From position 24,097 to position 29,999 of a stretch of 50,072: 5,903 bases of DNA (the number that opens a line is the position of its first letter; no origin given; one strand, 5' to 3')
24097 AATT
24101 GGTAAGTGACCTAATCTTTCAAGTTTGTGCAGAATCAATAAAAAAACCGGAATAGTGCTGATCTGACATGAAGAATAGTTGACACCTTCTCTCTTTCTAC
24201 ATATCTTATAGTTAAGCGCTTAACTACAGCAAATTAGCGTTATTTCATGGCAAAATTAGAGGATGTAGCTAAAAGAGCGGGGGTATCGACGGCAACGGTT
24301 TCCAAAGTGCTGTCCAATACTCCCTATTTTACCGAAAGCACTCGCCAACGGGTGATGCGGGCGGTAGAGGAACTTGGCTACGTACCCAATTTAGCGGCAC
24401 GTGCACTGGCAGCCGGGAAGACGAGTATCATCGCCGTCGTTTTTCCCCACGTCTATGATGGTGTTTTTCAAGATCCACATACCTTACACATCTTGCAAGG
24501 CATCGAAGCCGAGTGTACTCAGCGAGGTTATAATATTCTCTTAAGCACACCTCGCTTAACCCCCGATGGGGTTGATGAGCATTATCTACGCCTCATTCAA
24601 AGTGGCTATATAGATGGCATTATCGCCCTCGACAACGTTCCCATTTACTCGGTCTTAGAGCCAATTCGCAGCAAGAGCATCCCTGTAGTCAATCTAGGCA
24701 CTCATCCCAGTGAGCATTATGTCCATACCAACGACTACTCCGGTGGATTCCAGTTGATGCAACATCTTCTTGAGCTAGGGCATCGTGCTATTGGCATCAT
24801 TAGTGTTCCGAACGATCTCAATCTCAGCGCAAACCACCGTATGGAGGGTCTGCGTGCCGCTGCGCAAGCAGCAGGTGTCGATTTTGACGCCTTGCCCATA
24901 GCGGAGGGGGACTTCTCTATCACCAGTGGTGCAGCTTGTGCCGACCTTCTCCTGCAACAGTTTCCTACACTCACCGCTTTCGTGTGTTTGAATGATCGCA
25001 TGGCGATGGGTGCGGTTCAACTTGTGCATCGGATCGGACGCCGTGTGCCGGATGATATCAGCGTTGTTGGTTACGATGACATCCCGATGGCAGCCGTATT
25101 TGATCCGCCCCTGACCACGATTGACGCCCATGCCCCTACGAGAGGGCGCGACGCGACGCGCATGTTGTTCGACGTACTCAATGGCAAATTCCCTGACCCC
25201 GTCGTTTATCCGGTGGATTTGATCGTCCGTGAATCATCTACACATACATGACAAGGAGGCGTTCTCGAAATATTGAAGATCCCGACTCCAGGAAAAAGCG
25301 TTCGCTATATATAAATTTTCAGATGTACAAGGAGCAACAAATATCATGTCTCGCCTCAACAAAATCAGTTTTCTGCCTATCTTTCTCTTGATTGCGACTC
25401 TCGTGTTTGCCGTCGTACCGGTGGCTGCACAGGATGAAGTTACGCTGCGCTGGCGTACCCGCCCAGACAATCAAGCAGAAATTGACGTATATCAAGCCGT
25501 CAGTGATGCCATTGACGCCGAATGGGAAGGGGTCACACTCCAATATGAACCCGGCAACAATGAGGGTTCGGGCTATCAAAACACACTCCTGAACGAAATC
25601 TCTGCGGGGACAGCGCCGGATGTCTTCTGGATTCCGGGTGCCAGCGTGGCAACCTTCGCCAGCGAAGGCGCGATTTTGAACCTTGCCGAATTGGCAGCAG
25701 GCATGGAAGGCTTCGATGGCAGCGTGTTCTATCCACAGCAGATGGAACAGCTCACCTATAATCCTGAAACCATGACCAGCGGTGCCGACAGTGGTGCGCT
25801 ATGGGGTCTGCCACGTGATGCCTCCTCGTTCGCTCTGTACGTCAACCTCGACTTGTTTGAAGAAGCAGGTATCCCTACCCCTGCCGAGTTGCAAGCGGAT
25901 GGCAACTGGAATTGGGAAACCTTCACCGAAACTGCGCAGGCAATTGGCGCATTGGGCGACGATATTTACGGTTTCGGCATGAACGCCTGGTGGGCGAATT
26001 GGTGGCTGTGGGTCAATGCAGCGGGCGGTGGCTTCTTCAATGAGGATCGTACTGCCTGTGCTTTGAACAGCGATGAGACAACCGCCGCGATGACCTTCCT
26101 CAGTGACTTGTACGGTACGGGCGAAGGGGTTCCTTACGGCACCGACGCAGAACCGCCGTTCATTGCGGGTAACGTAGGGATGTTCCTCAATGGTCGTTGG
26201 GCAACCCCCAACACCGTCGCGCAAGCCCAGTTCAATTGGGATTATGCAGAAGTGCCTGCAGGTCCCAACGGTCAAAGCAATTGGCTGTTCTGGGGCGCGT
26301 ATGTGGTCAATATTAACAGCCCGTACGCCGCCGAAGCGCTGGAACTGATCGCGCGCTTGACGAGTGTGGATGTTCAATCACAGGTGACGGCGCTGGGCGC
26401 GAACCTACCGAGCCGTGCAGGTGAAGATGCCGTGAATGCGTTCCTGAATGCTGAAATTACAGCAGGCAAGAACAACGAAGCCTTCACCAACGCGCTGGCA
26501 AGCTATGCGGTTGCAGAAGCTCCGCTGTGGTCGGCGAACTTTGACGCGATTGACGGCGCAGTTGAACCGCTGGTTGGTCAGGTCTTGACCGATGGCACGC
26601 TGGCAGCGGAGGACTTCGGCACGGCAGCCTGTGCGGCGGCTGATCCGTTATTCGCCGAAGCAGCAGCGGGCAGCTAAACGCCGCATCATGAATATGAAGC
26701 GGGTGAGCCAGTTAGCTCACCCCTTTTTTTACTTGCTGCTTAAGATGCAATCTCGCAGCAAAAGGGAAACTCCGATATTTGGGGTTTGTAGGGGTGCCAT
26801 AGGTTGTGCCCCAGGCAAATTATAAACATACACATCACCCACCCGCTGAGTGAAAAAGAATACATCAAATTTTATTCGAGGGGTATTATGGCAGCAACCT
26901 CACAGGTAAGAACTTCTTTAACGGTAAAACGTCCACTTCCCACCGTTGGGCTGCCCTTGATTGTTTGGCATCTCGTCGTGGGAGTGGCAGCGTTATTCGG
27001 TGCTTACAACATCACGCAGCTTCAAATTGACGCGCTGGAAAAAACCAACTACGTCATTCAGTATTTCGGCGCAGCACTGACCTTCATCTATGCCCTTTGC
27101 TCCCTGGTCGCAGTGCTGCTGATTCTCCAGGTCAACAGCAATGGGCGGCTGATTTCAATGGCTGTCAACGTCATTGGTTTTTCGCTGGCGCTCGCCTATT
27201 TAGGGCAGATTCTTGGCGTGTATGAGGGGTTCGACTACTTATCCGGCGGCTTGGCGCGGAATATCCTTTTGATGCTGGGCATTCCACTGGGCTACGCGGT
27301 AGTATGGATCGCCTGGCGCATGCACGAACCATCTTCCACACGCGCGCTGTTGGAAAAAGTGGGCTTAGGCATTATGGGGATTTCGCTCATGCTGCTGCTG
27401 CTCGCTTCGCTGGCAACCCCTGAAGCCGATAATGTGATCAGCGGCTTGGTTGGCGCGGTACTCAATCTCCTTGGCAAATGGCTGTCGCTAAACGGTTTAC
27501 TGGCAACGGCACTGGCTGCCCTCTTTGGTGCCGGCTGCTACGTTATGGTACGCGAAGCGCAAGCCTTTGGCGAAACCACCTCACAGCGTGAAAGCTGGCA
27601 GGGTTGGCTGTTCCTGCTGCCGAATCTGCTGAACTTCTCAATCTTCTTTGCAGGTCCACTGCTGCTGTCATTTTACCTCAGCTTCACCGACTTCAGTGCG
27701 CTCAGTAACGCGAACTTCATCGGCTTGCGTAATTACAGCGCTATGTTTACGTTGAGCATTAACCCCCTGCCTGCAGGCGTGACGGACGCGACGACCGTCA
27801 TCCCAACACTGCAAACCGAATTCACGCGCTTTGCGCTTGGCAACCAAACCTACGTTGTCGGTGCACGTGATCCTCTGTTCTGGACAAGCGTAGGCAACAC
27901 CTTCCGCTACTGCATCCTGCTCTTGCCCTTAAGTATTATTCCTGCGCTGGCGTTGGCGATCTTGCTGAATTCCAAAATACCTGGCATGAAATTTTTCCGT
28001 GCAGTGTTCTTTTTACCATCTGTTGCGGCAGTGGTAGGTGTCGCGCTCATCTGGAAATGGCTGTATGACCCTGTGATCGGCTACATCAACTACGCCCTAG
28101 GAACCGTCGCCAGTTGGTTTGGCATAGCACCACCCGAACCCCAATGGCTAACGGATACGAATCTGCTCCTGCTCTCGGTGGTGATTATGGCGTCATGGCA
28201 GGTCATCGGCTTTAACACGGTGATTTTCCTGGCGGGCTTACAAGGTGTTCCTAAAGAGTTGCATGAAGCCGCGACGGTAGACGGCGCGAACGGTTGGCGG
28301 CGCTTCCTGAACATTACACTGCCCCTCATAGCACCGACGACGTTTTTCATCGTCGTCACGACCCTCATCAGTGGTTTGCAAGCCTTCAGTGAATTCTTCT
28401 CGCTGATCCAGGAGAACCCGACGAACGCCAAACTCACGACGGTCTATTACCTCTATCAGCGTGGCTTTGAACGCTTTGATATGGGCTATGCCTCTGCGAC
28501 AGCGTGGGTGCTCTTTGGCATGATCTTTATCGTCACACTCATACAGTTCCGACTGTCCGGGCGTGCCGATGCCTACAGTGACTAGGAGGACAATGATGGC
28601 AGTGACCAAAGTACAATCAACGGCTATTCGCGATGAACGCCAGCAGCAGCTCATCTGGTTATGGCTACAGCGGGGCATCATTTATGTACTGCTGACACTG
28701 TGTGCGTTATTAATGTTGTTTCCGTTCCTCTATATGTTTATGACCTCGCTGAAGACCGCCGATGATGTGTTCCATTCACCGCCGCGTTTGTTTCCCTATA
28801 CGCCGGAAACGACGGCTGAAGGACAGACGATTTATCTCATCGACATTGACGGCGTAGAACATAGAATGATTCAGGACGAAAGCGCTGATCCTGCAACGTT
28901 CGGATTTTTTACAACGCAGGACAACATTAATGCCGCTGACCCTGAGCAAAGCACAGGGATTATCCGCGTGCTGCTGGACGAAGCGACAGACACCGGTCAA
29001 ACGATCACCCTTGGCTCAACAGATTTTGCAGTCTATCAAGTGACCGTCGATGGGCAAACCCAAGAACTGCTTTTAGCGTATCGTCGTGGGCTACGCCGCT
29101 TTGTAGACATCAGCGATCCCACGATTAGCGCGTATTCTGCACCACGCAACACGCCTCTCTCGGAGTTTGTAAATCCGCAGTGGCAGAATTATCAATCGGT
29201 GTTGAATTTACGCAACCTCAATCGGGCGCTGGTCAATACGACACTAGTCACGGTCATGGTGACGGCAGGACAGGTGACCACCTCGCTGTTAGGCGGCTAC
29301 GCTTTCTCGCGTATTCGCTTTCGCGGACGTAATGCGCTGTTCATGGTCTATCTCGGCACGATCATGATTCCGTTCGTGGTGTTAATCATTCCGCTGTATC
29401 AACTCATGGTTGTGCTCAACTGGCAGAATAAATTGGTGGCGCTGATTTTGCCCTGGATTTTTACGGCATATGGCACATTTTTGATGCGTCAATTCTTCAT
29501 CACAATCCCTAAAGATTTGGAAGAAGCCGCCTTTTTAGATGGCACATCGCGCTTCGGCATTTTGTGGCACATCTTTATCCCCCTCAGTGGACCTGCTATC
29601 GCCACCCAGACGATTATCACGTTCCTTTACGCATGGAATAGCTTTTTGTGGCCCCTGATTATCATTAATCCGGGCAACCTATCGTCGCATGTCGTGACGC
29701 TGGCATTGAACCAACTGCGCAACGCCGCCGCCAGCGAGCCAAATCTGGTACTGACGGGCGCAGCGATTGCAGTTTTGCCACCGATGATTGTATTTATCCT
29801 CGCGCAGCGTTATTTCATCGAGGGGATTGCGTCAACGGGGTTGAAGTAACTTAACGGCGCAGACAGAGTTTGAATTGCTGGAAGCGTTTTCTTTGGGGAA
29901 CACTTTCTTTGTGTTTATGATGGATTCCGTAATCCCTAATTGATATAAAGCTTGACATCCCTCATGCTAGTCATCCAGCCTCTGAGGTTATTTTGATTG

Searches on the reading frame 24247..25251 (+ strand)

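Call 32: search_protein_families(library=pfam, proteins=[window:24247-25251:+], max_evalue=0.001)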
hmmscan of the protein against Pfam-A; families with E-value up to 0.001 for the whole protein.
window:24247-25251:+ (334 aa): 4 families
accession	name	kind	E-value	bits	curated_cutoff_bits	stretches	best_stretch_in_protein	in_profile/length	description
PF13377.12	Peripla_BP_3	-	2.7e-35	122.3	26.5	1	172-331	2-167/167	Periplasmic binding protein-like domain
PF00532.27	Peripla_BP_1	-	6.1e-25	88.7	22.2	1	75-325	12-277/281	Periplasmic binding proteins and sugar binding domain of LacI family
PF00356.27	LacI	-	3.8e-19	68.6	27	1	4-48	2-46/46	Bacterial regulatory proteins, lacI family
PF13407.12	Peripla_BP_4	-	2.4e-11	44.1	35.1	1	62-314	1-257/258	Periplasmic binding protein domain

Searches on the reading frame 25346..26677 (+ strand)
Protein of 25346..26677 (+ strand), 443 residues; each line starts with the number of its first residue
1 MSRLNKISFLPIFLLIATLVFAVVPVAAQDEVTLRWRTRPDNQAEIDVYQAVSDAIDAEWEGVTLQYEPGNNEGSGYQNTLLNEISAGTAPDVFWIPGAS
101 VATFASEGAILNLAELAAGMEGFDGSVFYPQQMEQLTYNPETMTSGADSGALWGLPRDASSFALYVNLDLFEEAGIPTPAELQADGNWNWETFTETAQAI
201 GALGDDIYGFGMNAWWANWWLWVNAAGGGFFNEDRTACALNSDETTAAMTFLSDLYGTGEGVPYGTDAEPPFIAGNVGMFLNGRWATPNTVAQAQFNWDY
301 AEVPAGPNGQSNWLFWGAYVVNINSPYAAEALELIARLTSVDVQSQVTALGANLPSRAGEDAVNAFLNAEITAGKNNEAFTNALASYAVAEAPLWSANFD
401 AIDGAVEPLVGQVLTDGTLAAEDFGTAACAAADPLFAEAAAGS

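Call 32: search_protein_families(library=pfam, proteins=[window:25346-26677:+], max_evalue=0.001)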
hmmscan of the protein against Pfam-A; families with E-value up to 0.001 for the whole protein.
window:25346-26677:+ (443 aa): 1 family
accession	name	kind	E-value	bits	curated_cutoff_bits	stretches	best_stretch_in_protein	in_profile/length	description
PF13416.11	SBP_bac_8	-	6.3e-27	95.5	27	1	60-362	10-267/279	Bacterial extracellular solute-binding protein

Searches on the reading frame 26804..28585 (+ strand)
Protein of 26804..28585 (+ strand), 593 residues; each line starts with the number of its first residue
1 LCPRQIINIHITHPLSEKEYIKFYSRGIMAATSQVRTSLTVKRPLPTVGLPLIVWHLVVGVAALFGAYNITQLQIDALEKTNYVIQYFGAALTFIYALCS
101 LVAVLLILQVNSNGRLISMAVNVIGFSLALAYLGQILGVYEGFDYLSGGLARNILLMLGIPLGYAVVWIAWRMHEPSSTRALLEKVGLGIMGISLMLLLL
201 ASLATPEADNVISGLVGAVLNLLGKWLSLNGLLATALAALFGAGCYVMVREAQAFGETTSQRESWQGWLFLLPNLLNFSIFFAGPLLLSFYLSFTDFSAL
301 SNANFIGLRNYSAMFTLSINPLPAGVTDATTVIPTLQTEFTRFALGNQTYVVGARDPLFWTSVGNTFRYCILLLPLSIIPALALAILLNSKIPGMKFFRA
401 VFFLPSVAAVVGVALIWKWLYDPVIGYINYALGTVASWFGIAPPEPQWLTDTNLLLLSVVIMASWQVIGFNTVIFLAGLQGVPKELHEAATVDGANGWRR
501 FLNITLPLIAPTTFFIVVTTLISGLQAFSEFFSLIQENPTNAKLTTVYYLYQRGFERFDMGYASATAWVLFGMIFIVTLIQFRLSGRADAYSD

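Call 32: search_protein_families(library=pfam, proteins=[window:26804-28585:+], max_evalue=0.001)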
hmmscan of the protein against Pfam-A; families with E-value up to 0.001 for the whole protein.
window:26804-28585:+ (593 aa): 1 family
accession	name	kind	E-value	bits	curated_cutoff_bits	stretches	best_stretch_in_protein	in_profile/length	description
PF00528.27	BPD_transp_1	-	3e-13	50.3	26.4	1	392-585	43-179/184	Binding-protein-dependent transport system inner membrane component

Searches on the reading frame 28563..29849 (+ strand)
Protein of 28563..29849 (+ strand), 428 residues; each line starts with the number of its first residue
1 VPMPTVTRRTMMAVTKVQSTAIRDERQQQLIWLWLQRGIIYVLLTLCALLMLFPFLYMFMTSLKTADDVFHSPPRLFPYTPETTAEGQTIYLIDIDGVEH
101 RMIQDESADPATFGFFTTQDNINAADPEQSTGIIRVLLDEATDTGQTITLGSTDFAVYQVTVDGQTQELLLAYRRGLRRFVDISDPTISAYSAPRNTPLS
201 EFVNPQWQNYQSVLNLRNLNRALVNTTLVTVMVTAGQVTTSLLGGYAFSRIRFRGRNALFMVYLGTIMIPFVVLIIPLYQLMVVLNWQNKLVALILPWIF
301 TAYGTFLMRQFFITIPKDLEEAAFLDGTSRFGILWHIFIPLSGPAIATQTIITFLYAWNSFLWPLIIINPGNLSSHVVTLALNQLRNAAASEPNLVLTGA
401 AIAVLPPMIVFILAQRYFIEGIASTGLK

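Call 33: search_protein_families(library=pfam, proteins=[window:28563-29849:+], max_evalue=0.001)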
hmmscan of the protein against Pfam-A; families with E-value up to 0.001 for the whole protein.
window:28563-29849:+ (428 aa): 1 family
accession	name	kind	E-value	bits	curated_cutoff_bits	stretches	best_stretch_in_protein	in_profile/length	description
PF00528.27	BPD_transp_1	-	1.2e-19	71.2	26.4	1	243-419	4-179/184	Binding-protein-dependent transport system inner membrane component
